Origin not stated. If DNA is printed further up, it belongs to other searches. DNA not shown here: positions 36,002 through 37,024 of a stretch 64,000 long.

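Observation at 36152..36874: Type-1 copper cupredoxin carrying a Met-rich (MxM/MGM) segment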

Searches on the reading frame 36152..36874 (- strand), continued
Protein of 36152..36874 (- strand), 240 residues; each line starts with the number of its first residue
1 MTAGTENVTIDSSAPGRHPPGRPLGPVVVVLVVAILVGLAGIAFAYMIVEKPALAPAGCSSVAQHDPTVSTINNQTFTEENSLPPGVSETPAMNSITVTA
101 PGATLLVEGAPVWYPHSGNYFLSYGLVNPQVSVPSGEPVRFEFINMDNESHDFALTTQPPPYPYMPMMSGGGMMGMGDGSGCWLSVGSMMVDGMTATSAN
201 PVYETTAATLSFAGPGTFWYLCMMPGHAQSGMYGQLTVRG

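Call 54: find_encoding_contigs(protein=P0030, flank=8000, max_places=2)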
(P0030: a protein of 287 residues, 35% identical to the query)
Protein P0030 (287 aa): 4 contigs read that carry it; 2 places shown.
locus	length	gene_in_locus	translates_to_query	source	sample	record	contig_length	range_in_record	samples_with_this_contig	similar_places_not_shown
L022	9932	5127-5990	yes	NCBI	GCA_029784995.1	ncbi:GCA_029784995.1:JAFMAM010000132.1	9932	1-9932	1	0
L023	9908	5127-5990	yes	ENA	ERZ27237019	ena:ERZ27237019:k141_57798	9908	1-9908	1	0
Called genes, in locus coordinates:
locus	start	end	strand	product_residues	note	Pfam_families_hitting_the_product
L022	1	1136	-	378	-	?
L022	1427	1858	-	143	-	PF18029:Glyoxalase_6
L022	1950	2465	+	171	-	PF13302:Acetyltransf_3, PF00583:Acetyltransf_1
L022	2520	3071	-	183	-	PF12724:Flavodoxin_5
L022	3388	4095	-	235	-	-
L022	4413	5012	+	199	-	PF24034:DUF7343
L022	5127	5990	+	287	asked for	PF00127:Copper-bind (weak)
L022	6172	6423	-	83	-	-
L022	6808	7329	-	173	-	-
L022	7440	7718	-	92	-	PF00403:HMA (weak)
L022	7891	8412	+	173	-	PF12840:HTH_20 (weak)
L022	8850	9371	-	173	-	-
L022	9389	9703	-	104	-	-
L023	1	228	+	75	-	?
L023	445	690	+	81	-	-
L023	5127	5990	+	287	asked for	PF00127:Copper-bind (weak)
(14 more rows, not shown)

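Call 55: find_encoding_contigs(protein=P0040, flank=8000, max_places=2)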
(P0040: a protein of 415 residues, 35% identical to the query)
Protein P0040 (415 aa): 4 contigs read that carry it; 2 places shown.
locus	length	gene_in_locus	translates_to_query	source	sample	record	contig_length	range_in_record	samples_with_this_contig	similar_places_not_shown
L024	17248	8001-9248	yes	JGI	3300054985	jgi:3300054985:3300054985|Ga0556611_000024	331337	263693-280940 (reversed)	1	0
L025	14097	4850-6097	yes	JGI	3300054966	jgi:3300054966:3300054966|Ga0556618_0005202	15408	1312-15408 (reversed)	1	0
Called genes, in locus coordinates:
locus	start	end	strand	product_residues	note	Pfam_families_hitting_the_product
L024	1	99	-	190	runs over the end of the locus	PF12802:MarR_2, PF01047:MarR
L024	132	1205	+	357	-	-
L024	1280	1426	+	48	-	-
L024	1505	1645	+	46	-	-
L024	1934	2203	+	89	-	-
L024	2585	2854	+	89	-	PF08734:GYD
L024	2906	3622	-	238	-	PF07282:Cas12f1-like_TNB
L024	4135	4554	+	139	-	PF11848:DUF3368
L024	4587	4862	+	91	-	PF03683:UPF0175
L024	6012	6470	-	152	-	PF07366:SnoaL, PF12680:SnoaL_2 (weak)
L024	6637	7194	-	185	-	-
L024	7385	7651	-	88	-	-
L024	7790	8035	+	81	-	-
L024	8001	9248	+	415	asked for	-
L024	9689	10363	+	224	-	PF06745:ATPase, PF23442:DUF7125, PF24336:DUF7504, PF05625:PAXNEB (weak), PF23365:DUF7090 (weak)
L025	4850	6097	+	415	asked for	-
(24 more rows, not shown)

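Call 56: find_encoding_contigs(protein=P0025, flank=8000, max_places=2)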
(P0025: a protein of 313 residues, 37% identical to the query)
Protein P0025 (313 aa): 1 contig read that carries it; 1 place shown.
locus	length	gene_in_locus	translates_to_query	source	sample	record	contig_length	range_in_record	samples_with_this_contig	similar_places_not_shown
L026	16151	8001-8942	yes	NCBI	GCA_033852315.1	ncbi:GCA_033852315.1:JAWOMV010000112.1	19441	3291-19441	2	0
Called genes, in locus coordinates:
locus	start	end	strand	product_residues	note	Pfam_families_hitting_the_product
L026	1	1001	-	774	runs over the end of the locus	PF01315:Ald_Xan_dh_C, PF02738:MoCoBD_1, PF20256:MoCoBD_2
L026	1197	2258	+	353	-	PF04069:OpuAC (faint), PF09084:NMT1, PF12974:Phosphonate-bd (weak)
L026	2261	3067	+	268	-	PF00005:ABC_tran, PF02463:SMC_N (faint), PF13304:AAA_21 (faint)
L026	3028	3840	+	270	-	PF00528:BPD_transp_1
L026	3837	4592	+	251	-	PF00528:BPD_transp_1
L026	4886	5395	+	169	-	PF13473:Cupredoxin_1, PF00127:Copper-bind (faint)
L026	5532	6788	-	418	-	PF22422:MGH1-like_GH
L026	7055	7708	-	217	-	PF00857:Isochorismatase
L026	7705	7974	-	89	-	-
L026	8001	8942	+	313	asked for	-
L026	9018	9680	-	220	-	PF06736:TMEM175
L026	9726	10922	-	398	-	-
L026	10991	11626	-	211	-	PF10006:DUF2249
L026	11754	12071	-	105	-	PF07883:Cupin_2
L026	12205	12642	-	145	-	PF05425:CopD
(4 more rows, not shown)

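Call 65: find_related_loci(query=A2, collection=metagenome_contigs, flank=10000)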
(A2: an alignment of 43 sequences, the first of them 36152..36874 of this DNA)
Query A2 (240 aa) in metagenome_contigs; peptide patterns used: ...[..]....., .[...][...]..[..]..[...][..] (x = any residue, [..] = any of these).
227 stretches matched a pattern; 187 encode a relative of the query (tblastn E <= 1e-3); the best 80 are kept; 79 distinct loci.
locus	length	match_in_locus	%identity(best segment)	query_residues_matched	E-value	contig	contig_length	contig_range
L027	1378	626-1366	41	10-238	4e-51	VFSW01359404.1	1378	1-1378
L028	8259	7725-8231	50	68-238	3e-46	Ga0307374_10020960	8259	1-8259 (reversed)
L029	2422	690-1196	50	68-238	2e-46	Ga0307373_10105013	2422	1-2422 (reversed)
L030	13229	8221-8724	47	68-238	2e-45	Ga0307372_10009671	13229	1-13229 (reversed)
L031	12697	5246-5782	44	71-240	9e-44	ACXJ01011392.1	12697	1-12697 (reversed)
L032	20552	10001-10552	44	70-238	2e-43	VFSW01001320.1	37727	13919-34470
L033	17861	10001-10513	45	70-239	4e-38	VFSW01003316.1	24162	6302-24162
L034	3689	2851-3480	33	30-240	3e-22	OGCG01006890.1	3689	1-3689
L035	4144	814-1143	38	117-240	4e-21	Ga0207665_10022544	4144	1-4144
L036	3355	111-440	37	117-240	6e-21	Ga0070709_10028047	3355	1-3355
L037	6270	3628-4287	31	25-238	8e-21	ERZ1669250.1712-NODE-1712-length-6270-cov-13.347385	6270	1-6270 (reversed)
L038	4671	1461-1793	39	116-238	9e-21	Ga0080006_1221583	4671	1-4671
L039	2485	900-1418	35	74-240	1e-20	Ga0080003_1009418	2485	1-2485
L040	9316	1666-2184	35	74-240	2e-20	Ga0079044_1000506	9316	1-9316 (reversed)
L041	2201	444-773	37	117-240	1e-20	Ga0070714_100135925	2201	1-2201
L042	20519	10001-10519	35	74-240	2e-20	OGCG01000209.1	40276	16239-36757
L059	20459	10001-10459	31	75-239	5e-18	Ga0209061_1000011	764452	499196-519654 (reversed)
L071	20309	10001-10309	44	125-239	4e-17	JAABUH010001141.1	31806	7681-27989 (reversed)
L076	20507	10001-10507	31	48-239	7e-17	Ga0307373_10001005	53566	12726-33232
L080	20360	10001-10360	35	114-239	2e-16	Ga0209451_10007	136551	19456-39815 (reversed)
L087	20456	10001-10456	30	85-239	9e-16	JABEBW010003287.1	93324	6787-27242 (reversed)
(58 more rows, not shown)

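Call 77: search_protein_families(library=pfam, proteins=[L017:9028-9843:-, L017:10975-11643:-, L020:9130-9708:+, L020:10832-10957:+, L020:10997-11272:+, L020:8695-8949:-, L020:13425-13679:+], max_evalue=0.01)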
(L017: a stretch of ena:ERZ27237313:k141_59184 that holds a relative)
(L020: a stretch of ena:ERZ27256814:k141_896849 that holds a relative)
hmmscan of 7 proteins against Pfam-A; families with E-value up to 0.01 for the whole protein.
L017:9028-9843:- (271 aa): 3 families
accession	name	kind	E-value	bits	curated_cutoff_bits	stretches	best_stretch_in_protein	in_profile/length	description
PF18423.6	zf_CopZ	-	1.3e-14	54.3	28.4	1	35-89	2-57/62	Zinc binding domain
PF04324.20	Fer2_BFD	-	6.7e-07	30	26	1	111-150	2-37/50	BFD-like [2Fe-2S] binding domain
PF00403.32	HMA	-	2.4e-05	25.1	24.8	1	203-260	2-61/62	Heavy-metal-associated domain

L017:10975-11643:- (222 aa): 1 family
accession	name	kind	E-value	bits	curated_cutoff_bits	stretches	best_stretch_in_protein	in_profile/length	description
PF13473.12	Cupredoxin_1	-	0.00091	19.7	27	0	157-197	54-94/104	Cupredoxin-like domain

L020:9130-9708:+ (192 aa): 4 families
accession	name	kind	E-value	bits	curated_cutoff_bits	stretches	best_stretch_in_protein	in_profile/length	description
PF24034.1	DUF7343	-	4.8e-10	39.6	27.6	1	121-178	4-61/62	Domain of unknown function (DUF7343)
PF09339.16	HTH_IclR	-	0.00083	19.5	22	1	125-164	8-47/52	IclR helix-turn-helix domain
PF12802.13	MarR_2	-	0.0016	19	27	1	125-168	10-53/61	MarR family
PF03929.21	PepSY_TM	-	0.0048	17.2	28.8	1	61-122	6-71/295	PepSY-associated TM region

L020:10832-10957:+ (41 aa): 3 families
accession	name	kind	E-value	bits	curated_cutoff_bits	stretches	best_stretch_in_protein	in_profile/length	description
PF04945.19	YHS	-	1.3e-11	44.7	30.3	1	1-39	8-45/47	YHS domain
PF24273.1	TRASH_HVO_1752_C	-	0.0035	17.9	27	1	13-32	19-38/47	HVO_1752, C-terminal TRASH domain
PF06467.20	zf-FCS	-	0.0044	17.2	22.4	1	14-30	23-39/39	MYM-type Zinc finger with FCS sequence motif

L020:10997-11272:+ (91 aa): 1 family
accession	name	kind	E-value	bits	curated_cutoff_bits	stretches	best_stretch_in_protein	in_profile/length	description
PF19609.4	DUF6114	-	2.2e-08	35.1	27.9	1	27-89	42-106/106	Family of unknown function (DUF6114)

L020:8695-8949:- (84 aa): 2 families
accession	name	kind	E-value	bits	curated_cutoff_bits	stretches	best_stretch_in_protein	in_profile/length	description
PF00403.32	HMA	-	2.7e-14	53.7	24.8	1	13-73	1-61/62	Heavy-metal-associated domain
PF19991.5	HMA_2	-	0.0001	22.7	30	1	25-70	32-77/154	Heavy metal associated domain 2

L020:13425-13679:+ (84 aa): 2 families
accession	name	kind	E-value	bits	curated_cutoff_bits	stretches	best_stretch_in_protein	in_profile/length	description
PF00403.32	HMA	-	4.7e-13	49.8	24.8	1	11-71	1-61/62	Heavy-metal-associated domain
PF19991.5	HMA_2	-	0.0087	16.5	30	1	24-68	33-77/154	Heavy metal associated domain 2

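Call 101: search_protein_families(library=pfam, proteins=[L042:7356-8426:+, L042:8423-9436:+, L042:10766-11302:-, L042:11406-11921:+, L080:8424-9362:-, L080:10746-11243:-, L059:8838-9365:+, L059:10564-11652:+, L071:9123-9617:+, L071:10329-10799:+], max_evalue=0.001)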
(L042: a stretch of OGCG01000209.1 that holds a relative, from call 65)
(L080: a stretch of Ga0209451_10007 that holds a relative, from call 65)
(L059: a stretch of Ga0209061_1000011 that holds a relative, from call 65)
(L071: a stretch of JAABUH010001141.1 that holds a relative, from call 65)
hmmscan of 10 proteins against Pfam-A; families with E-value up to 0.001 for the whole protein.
L042:7356-8426:+ (356 aa): 2 families
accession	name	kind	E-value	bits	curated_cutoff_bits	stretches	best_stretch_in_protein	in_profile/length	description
PF06973.17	DUF1297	-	5.2e-81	271.1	23.8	1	169-356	2-188/188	Domain of unknown function (DUF1297)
PF06849.18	DUF1246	-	5.6e-47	159.2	25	1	11-135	1-122/122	Protein of unknown function (DUF1246)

L042:8423-9436:+ (337 aa): 2 families
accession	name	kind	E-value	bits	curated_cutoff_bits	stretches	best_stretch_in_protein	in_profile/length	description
PF06973.17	DUF1297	-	2.9e-59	200.2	23.8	1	177-337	21-188/188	Domain of unknown function (DUF1297)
PF06849.18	DUF1246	-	3.2e-40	137.4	25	1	17-135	1-122/122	Protein of unknown function (DUF1246)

L042:10766-11302:- (178 aa): 3 families
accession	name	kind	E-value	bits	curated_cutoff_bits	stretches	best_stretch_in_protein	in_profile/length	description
PF24034.1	DUF7343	-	7.4e-07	29.4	27.6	1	107-165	3-61/62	Domain of unknown function (DUF7343)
PF12802.13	MarR_2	-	4e-06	27.3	27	1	105-156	3-54/61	MarR family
PF01978.25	TrmB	-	0.0005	20.3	25.6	1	111-158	12-58/68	Sugar-specific transcriptional regulator TrmB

L042:11406-11921:+ (171 aa): 3 families
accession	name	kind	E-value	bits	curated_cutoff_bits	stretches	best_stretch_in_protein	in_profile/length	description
PF00132.30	Hexapep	-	8.4e-20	70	27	3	88-122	1-35/36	Bacterial transferase hexapeptide (six repeats)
PF25084.1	LbH_EIF2B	-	4.4e-06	27.1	54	1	50-129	22-101/105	EIF2B subunit epsilon LbH domain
PF14602.12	Hexapep_2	-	0.00016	21.7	27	1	72-103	2-32/34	Hexapeptide repeat of succinyl-transferase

L080:8424-9362:- (312 aa): 1 family
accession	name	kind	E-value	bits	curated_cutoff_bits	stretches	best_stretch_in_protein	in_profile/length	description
PF00491.26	Arginase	-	5.6e-61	206.9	22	1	30-299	3-277/280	Arginase family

L080:10746-11243:- (165 aa): 1 family
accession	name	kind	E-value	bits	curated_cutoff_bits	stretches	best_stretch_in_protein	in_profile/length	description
PF24034.1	DUF7343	-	1.1e-08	35.2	27.6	1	97-154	3-60/62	Domain of unknown function (DUF7343)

L059:8838-9365:+ (175 aa): 0 families

L059:10564-11652:+ (362 aa): 1 family
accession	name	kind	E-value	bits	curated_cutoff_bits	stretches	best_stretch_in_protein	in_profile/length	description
PF04185.19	Phosphoesterase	-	1.8e-81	274.5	23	1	28-333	1-355/356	Phosphoesterase family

L071:9123-9617:+ (164 aa): 0 families

L071:10329-10799:+ (156 aa): 1 family
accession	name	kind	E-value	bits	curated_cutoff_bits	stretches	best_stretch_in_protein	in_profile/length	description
PF03965.22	Penicillinase_R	-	3.9e-16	59.9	22.6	1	39-153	1-112/115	Penicillinase repressor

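Call 102: search_protein_families(library=pfam, proteins=[L087:9122-9658:+, L087:10402-10851:+, L087:8029-8646:-, L076:9093-9527:+, L076:10888-11808:+, L071:8121-8843:-, L071:10794-11669:-, L059:7349-8782:-, L080:7271-8383:-, L042:11977-13527:-], max_evalue=0.001)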
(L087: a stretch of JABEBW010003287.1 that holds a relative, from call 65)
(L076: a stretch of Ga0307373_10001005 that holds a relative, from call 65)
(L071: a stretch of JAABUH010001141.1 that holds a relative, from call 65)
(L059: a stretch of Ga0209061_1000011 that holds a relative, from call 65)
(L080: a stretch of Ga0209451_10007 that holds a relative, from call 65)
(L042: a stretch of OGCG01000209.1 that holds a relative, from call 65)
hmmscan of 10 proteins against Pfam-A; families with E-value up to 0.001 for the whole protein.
L087:9122-9658:+ (178 aa): 1 family
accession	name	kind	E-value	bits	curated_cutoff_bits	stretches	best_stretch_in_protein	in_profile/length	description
PF24034.1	DUF7343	-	1.7e-13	50.6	27.6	1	92-152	1-61/62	Domain of unknown function (DUF7343)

L087:10402-10851:+ (149 aa): 0 families

L087:8029-8646:- (205 aa): 1 family
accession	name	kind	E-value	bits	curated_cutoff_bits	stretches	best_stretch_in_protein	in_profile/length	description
PF02581.23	TMP-TENI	-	5.7e-60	202.2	27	1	9-185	2-180/180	Thiamine monophosphate synthase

L076:9093-9527:+ (144 aa): 1 family
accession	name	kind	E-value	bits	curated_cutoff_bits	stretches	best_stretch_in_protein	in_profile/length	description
PF00582.32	Usp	-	3.8e-23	83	24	1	5-144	2-141/141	Universal stress protein family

L076:10888-11808:+ (306 aa): 8 families
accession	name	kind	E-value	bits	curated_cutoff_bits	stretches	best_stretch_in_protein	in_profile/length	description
PF00665.32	rve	-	1.7e-16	60.8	32.6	1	139-233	5-102/102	Integrase core domain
PF13683.12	rve_3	-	6.2e-13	48.7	26.5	1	222-287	2-67/67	Integrase core domain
PF13518.12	HTH_28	-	2.3e-10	40.8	25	1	17-67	2-51/52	Helix-turn-helix domain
PF13551.12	HTH_29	-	2.4e-08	34.4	28.1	1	17-66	1-51/64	Winged helix-turn helix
PF13384.12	HTH_23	-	1.2e-07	31.8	24.6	1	15-60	5-49/50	Homeodomain-like domain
PF13565.12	HTH_32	-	2.9e-07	31.4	33.7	1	44-113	1-72/73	Homeodomain-like domain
PF13542.12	HTH_Tnp_ISL3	-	0.00012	21.9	27.4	0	32-53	30-51/51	Helix-turn-helix domain of transposase family ISL3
PF01527.26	HTH_Tnp_1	-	0.00019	22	24.1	1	15-87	10-72/75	Transposase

L071:8121-8843:- (240 aa): 2 families
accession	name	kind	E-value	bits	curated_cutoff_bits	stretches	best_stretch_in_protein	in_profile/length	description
PF02683.22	DsbD_TM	-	2.2e-17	63.6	27.1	1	6-202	4-203/219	Cytochrome C biogenesis protein transmembrane domain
PF13386.12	DsbD_2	-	3.5e-08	34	24.9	1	10-208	2-192/199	Cytochrome C biogenesis protein transmembrane region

L071:10794-11669:- (291 aa): 0 families

L059:7349-8782:- (477 aa): 2 families
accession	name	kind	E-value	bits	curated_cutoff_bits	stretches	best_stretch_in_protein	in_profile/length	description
PF00581.25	Rhodanese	-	9.6e-31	106.7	22.2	2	122-213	1-100/102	Rhodanese-like domain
PF00753.33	Lactamase_B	-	3.9e-20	73.1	22.7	1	237-381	5-174/196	Metallo-beta-lactamase superfamily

L080:7271-8383:- (370 aa): 2 families
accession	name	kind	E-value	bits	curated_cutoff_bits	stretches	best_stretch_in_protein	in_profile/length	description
PF03463.20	eRF1_1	-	9.8e-17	61.5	23.8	1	33-144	11-118/123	eRF1 domain 1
PF03465.20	eRF1_3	-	1.4e-14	54.9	25.8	1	275-363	7-105/106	eRF1 domain 3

L042:11977-13527:- (516 aa): 1 family
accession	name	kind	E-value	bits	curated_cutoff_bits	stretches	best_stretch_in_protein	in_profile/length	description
PF01702.25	TGT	-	2e-71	241.4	26.3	1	12-336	3-356/357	Queuine tRNA-ribosyltransferase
